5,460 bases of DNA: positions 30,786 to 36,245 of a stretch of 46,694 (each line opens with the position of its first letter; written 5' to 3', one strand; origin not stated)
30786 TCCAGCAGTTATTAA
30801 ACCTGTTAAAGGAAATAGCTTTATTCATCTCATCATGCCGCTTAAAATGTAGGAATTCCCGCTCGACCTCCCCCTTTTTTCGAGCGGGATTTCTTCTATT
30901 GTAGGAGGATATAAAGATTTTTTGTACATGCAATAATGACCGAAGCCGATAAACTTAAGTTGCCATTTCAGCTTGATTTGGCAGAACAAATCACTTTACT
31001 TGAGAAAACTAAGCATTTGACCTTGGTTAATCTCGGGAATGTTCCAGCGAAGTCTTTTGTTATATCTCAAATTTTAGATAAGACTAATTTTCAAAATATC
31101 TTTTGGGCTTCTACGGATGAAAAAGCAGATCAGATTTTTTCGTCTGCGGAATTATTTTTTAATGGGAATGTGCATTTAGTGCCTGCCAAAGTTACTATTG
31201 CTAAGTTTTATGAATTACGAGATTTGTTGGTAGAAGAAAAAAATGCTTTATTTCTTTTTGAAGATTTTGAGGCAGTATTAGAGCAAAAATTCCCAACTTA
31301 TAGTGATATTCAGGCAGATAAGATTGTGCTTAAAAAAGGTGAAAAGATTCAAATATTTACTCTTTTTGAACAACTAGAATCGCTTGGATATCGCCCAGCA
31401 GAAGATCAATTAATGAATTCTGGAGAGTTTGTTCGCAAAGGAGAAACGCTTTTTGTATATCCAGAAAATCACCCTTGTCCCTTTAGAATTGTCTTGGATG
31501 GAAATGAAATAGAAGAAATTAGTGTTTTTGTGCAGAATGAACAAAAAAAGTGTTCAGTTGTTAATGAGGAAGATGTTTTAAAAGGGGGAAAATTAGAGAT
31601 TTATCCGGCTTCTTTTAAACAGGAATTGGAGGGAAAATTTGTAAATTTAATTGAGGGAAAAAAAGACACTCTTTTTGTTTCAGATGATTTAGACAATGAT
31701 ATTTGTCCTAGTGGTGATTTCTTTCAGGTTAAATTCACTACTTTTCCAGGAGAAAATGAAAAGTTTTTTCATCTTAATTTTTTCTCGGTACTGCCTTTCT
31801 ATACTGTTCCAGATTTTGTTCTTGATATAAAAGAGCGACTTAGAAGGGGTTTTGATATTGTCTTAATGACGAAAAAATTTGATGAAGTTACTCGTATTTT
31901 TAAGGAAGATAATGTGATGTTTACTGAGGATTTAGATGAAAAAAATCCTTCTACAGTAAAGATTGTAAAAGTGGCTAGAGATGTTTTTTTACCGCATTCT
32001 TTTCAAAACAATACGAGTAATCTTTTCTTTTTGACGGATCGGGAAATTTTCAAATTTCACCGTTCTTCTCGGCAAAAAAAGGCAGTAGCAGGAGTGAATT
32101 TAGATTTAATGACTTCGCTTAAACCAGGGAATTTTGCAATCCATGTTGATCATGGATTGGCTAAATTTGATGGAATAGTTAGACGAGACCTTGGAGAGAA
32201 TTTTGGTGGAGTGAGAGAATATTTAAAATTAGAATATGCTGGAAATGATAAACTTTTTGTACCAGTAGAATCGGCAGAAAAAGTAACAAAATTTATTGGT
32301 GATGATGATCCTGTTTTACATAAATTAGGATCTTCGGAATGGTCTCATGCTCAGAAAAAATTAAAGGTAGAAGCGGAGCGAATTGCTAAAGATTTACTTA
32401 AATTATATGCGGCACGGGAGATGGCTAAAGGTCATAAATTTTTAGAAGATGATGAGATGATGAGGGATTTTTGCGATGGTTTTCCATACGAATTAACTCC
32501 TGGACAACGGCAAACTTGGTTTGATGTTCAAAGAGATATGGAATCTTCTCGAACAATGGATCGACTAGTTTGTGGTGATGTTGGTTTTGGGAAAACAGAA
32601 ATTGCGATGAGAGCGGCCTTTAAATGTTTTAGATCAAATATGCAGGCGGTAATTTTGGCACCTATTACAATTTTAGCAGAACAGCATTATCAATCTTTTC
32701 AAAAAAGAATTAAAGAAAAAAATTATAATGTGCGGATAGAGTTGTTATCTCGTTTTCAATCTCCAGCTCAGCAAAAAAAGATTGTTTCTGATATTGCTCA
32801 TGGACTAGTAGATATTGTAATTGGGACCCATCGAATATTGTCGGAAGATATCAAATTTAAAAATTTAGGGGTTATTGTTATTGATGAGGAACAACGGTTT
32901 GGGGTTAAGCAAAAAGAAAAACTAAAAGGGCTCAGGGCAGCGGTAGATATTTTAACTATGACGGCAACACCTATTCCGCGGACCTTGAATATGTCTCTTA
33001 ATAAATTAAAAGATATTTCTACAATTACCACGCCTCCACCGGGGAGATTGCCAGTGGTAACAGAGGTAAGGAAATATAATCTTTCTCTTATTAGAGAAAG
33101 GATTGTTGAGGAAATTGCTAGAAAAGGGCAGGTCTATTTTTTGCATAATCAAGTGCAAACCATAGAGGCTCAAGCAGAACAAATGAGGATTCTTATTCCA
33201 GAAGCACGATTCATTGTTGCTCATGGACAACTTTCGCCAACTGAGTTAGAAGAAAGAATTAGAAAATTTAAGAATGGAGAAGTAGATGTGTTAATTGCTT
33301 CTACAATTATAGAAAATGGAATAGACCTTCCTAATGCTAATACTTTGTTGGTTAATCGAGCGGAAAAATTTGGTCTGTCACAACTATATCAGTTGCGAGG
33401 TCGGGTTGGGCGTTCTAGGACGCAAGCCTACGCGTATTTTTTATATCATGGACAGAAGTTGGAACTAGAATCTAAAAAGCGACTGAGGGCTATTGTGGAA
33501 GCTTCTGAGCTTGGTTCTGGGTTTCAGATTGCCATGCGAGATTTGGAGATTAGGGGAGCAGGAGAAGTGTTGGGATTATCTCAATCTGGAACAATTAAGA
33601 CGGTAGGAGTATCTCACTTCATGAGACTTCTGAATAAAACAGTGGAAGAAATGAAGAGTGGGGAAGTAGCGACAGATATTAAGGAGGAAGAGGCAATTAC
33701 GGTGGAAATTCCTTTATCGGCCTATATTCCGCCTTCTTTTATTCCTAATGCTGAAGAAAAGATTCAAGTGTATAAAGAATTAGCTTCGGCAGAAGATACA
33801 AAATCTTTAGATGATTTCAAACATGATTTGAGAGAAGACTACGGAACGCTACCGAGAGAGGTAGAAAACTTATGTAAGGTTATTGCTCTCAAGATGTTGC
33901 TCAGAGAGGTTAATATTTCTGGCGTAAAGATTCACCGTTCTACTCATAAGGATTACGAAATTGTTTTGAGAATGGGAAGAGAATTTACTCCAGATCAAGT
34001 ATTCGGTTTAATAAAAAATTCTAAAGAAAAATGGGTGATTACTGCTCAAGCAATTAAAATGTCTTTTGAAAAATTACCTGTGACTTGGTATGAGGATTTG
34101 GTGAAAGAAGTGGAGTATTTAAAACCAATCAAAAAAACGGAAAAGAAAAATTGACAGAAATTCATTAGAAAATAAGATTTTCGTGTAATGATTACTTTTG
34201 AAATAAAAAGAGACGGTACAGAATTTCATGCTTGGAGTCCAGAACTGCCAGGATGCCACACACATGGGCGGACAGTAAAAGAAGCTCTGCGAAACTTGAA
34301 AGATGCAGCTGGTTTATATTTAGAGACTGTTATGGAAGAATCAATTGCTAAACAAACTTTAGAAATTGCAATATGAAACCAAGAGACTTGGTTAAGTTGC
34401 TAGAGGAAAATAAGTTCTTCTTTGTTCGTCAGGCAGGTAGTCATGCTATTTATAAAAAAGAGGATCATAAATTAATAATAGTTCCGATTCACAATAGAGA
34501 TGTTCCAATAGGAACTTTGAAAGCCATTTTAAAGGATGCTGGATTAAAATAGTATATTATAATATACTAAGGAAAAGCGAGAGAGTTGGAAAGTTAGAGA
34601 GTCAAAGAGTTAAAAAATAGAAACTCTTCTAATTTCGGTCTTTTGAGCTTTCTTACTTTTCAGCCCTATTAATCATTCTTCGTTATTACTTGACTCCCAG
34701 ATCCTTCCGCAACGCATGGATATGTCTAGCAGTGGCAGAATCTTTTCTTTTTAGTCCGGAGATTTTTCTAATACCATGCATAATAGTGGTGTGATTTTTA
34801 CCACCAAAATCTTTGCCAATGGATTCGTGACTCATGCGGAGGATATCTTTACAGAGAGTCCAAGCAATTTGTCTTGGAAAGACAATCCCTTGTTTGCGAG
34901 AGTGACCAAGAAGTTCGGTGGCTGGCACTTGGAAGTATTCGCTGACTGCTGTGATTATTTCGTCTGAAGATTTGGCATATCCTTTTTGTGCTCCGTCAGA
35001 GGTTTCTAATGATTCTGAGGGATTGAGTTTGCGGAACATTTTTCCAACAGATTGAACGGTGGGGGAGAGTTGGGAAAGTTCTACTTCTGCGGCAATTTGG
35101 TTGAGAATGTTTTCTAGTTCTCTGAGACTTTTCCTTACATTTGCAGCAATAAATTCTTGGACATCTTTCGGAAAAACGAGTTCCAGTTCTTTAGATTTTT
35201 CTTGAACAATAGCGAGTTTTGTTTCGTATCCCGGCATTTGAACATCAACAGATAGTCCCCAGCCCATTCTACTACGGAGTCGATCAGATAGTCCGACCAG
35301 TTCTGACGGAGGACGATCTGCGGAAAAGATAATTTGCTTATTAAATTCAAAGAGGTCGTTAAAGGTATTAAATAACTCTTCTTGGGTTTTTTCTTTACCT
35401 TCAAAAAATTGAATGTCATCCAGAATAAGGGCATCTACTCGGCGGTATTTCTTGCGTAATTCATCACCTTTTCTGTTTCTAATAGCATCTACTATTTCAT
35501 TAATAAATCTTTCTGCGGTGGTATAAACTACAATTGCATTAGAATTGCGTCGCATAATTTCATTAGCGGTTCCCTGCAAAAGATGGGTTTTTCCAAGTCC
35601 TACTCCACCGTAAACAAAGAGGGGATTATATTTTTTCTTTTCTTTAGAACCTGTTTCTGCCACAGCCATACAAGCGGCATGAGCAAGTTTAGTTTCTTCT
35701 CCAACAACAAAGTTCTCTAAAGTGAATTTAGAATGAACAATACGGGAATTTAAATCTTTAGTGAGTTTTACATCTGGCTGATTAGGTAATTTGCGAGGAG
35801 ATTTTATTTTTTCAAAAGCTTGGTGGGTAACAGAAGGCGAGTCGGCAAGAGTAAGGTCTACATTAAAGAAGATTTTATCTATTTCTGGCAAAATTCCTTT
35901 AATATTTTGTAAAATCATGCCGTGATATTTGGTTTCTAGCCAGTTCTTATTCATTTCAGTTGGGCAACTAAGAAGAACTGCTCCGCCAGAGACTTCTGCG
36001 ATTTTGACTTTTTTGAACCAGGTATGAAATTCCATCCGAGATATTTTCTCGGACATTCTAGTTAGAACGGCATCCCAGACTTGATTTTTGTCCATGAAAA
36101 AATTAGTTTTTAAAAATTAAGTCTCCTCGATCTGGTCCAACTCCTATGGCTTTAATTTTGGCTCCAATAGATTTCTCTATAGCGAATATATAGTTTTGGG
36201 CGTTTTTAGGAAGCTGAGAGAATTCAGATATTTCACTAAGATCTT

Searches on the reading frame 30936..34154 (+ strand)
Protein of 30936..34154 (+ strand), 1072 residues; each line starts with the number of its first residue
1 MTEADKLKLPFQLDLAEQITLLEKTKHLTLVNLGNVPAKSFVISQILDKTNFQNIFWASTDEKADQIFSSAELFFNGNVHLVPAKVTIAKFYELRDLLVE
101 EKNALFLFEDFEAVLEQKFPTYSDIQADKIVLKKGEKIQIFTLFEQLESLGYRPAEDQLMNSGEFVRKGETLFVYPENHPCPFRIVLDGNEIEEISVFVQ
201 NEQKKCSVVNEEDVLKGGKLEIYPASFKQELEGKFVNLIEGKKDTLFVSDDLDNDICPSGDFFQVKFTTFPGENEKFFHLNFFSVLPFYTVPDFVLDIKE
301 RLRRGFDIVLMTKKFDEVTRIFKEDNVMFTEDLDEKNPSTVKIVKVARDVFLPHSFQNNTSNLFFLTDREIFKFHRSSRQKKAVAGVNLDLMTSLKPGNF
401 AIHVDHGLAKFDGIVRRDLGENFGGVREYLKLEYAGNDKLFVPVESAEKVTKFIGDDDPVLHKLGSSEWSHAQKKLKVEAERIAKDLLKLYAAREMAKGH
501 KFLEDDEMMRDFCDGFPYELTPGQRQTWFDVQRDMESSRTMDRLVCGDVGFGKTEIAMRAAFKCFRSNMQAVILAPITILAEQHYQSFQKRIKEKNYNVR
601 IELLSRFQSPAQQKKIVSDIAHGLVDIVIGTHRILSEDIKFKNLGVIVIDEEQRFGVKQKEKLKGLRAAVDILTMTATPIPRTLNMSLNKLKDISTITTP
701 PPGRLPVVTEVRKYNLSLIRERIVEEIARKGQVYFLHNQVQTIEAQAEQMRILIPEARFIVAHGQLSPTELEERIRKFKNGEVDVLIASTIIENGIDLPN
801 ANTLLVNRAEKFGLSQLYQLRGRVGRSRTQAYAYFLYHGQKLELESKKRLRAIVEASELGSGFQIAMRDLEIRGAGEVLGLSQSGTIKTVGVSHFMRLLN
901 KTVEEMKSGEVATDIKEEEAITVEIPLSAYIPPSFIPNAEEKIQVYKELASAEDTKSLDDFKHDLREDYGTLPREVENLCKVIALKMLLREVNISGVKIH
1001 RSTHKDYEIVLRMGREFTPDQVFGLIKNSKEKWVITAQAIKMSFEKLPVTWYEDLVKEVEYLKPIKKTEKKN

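Call 54: search_protein_families(library=pfam, proteins=[window:30936-34154:+])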
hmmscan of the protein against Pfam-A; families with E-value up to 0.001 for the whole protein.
window:30936-34154:+ (1072 aa): 6 families
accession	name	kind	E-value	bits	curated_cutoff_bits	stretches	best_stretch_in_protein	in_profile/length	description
PF00270.35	DEAD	-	3.6e-25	89.1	26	1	522-684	2-164/167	DEAD/DEAH box helicase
PF03461.20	TRCF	-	9.6e-20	71.2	25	1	926-1002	2-78/95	TRCF domain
PF00271.37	Helicase_C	-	1.9e-19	70.4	23.5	1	723-827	6-109/110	Helicase conserved C-terminal domain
PF02559.22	CarD_TRCF_RID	-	4.5e-15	55.9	23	1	395-454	1-57/57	CarD-like/TRCF RID domain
PF17757.6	UvrB_inter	-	3e-10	40.5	22.9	1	130-211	1-82/91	UvrB interaction domain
PF04851.21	ResIII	-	1.2e-09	38.7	22.5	1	542-679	25-162/164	Type III restriction enzyme, res subunit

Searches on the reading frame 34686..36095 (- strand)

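Call 55: search_protein_families(library=pfam, proteins=[window:34686-36095:-])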
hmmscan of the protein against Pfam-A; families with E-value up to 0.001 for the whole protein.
window:34686-36095:- (469 aa): 6 families
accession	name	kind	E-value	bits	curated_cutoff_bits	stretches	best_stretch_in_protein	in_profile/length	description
PF00308.24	Bac_DnaA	-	1.6e-62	210.9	23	1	122-284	3-162/162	Bacterial DnaA ATPAse domain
PF08299.17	Bac_DnaA_C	-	1.3e-24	86.4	31.5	1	378-445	2-69/69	Bacterial dnaA protein helix-turn-helix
PF11638.13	DnaA_N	-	1.7e-13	50.5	24.6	1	4-63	1-61/65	DnaA N-terminal domain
PF01695.23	IstB_IS21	-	2.5e-07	30.9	24.1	1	159-258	95-192/238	IstB-like ATP binding protein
PF01637.24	ATPase_2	-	4.5e-05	23.8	33.2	1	152-256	16-113/225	ATPase domain predominantly from Archaea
PF13401.12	AAA_22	-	6.8e-05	23.6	27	0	157-251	6-110/130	AAA domain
